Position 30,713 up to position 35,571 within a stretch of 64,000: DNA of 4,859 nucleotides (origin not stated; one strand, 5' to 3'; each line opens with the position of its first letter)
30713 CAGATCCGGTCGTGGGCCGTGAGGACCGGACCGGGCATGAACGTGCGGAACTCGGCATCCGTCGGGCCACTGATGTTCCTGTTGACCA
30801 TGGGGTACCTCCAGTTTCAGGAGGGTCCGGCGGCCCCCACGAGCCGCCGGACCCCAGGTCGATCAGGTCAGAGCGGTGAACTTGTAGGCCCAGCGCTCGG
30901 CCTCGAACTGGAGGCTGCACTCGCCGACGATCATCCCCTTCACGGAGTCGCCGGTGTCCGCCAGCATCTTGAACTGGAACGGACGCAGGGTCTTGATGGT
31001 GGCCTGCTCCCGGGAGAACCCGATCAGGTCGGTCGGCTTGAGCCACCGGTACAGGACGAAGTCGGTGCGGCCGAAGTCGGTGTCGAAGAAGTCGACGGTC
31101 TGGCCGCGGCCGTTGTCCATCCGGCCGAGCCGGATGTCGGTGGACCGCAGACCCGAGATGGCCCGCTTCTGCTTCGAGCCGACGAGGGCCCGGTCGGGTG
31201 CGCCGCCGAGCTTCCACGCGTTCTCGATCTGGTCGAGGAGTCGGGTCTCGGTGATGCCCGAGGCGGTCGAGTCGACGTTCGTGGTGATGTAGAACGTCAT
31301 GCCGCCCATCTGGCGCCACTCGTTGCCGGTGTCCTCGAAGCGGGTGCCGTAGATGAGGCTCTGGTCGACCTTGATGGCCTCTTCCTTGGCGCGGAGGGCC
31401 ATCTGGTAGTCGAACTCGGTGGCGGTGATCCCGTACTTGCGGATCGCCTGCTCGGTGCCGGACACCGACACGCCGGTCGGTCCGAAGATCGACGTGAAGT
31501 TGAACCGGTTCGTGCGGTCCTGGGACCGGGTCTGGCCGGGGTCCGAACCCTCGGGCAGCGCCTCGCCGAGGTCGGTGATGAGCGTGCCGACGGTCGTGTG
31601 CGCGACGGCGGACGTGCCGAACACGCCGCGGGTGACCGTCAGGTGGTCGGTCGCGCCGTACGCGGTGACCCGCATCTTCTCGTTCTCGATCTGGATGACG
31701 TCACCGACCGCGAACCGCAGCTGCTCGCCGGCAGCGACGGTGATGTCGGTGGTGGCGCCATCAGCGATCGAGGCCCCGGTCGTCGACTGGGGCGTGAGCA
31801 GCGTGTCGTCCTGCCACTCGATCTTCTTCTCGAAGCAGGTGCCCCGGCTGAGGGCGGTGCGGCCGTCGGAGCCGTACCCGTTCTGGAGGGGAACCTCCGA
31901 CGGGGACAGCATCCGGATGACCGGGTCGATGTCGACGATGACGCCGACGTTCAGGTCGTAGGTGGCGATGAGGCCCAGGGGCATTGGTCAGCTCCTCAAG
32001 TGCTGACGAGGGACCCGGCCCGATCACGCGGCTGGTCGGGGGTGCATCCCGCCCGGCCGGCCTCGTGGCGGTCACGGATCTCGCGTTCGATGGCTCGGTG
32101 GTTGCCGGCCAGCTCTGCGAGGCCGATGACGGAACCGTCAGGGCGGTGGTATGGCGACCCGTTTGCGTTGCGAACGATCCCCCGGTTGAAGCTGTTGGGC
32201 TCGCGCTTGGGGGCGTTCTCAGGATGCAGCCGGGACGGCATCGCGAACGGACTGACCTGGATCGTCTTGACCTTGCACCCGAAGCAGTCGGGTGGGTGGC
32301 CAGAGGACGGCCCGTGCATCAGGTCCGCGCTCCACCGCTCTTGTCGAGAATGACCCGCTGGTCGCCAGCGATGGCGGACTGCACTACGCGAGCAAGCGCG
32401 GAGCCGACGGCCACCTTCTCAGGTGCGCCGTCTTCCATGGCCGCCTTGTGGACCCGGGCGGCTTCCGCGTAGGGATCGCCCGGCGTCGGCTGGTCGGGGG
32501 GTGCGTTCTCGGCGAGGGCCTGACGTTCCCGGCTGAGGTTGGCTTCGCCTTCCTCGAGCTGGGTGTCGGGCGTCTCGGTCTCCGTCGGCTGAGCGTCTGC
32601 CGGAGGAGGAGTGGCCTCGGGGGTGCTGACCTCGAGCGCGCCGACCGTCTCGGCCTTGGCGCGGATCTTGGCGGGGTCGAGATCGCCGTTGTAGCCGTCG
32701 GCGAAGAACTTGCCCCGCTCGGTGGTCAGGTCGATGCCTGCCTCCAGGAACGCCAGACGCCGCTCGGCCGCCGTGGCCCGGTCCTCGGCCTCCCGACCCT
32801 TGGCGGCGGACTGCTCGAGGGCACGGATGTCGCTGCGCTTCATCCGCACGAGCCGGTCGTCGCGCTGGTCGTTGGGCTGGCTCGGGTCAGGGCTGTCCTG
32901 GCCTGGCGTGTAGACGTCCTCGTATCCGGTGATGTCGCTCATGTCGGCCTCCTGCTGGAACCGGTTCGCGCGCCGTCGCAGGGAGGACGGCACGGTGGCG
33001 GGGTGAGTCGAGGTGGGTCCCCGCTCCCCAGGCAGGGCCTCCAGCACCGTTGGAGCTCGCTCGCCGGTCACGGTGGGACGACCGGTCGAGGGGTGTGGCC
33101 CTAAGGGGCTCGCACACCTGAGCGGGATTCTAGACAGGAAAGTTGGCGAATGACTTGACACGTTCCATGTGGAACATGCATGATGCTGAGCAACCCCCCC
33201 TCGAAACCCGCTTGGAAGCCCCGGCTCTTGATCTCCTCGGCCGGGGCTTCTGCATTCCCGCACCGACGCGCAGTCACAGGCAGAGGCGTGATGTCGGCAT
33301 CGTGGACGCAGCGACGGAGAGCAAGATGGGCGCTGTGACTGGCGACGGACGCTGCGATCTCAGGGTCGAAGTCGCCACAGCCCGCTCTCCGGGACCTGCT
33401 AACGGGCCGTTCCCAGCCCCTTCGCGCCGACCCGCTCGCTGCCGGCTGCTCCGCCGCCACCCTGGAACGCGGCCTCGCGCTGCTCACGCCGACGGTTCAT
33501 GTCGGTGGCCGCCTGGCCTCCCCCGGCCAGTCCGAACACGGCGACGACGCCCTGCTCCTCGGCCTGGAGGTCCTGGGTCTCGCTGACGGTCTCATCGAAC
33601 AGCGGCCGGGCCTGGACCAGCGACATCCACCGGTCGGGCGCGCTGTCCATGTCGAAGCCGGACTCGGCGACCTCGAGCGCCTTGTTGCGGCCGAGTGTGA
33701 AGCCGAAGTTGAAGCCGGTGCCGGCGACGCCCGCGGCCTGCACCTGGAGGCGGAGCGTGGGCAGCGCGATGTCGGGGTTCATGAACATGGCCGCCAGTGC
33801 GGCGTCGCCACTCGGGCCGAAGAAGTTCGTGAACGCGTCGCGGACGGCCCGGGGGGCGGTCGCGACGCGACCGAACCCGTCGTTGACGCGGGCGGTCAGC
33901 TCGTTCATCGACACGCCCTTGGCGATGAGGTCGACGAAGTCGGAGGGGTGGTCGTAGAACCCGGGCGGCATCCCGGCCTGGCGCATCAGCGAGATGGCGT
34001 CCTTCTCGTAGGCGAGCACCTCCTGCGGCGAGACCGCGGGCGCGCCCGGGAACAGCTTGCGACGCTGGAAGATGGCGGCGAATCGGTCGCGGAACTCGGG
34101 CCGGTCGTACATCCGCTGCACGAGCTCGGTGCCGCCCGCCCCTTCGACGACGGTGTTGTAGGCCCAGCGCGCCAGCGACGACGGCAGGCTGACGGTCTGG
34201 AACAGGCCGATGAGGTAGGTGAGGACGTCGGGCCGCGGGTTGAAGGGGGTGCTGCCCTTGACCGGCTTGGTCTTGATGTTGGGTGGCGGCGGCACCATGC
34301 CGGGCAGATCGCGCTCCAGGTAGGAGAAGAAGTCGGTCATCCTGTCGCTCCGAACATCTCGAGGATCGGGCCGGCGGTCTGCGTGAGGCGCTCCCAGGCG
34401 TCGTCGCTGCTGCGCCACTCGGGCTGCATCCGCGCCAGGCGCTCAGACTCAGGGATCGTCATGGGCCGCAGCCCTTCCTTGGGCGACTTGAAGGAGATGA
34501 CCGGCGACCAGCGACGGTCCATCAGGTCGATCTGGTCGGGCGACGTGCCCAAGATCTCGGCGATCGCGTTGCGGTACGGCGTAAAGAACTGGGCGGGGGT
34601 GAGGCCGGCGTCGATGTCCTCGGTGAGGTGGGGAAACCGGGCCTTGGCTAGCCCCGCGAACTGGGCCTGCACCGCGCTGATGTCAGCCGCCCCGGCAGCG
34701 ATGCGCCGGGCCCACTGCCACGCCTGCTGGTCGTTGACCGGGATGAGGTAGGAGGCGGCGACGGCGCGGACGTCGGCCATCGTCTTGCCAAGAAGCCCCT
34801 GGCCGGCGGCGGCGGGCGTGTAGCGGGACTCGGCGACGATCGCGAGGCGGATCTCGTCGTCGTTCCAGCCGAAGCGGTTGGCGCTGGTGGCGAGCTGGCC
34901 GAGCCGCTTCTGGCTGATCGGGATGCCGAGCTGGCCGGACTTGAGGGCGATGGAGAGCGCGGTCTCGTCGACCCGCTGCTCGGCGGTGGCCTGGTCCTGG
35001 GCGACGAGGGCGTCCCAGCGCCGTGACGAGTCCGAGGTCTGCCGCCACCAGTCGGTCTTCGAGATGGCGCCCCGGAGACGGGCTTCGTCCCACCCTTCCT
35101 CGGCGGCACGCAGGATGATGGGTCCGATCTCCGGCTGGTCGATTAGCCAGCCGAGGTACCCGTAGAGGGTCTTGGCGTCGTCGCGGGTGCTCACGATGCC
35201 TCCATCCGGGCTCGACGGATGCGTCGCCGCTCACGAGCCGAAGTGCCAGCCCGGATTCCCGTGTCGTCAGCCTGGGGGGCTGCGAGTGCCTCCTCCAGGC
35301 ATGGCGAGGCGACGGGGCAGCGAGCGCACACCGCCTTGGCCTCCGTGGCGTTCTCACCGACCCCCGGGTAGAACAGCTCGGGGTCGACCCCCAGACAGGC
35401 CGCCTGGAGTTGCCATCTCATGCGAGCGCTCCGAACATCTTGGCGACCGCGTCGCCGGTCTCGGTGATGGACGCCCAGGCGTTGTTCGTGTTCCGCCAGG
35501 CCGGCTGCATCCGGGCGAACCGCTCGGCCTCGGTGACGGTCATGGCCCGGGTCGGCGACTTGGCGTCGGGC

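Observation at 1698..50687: Genome-wide array of 11-bp palindromic boxes (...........) in tandem with a 12-bp period: stoperator/met-box-like network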

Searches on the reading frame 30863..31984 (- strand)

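Call 51: search_protein_families(library=phrogs, proteins=[window:30863-31984:-], max_evalue=0.001)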
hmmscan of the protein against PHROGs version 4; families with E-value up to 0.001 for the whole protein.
window:30863-31984:- (373 aa): 3 families
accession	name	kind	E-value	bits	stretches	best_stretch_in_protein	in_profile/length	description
phrog_1328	-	head and packaging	1.6e-54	187.1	1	14-364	19-298/583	major head protein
phrog_1101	-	tail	1e-05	24.6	1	63-143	553-635/1405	tail protein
phrog_11439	-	tail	0.00023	20.5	1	65-130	197-267/775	tail fiber protein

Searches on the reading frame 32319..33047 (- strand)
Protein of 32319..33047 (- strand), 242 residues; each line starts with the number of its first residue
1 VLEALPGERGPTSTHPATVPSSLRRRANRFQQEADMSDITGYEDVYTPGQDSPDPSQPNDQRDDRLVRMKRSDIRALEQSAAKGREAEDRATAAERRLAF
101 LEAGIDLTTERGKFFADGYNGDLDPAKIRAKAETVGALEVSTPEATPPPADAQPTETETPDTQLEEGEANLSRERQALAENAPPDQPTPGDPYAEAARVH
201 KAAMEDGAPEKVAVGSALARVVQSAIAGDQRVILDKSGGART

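Call 51: search_protein_families(library=phrogs, proteins=[window:32319-33047:-], max_evalue=0.001)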
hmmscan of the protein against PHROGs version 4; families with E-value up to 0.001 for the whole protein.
window:32319-33047:- (242 aa): 1 family
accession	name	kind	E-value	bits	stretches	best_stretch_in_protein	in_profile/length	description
phrog_7813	-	unknown function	4.2e-06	28.1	1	59-146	14-101/151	-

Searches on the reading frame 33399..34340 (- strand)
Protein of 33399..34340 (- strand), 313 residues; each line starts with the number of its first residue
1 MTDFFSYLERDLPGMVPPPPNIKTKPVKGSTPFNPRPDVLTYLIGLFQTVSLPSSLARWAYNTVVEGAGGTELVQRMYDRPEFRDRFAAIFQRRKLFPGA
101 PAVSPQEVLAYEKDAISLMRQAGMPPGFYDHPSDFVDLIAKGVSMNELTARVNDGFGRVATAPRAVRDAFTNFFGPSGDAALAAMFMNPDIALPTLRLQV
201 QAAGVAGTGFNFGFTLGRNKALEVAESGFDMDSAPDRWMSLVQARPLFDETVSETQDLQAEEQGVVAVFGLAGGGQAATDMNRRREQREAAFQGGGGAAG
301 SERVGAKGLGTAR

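Call 51: search_protein_families(library=phrogs, proteins=[window:33399-34340:-], max_evalue=0.001)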
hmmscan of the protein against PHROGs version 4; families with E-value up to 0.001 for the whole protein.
window:33399-34340:- (313 aa): 1 family
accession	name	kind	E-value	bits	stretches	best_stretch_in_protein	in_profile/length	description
phrog_8424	-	unknown function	1.2e-32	115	1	42-299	128-381/392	-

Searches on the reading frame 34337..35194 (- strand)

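Call 51: search_protein_families(library=phrogs, proteins=[window:34337-35194:-], max_evalue=0.001)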
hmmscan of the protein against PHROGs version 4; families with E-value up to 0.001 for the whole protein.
window:34337-35194:- (285 aa): 2 families
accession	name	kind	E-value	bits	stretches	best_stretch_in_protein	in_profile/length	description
phrog_6654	-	unknown function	2.2e-38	133.6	1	6-283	146-425/428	-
phrog_34303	-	unknown function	1.3e-12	48.8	1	42-259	85-304/332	-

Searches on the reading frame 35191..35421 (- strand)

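Call 41: search_protein_families(library=pfam, proteins=[window:35191-35421:-], max_evalue=0.01)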
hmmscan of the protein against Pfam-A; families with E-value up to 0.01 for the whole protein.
window:35191-35421:- (76 aa): 1 family
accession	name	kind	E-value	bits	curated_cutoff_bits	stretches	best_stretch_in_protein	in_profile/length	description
PF02467.21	Whib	-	1.5e-19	70.7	23.6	1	3-67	1-64/65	Transcription factor WhiB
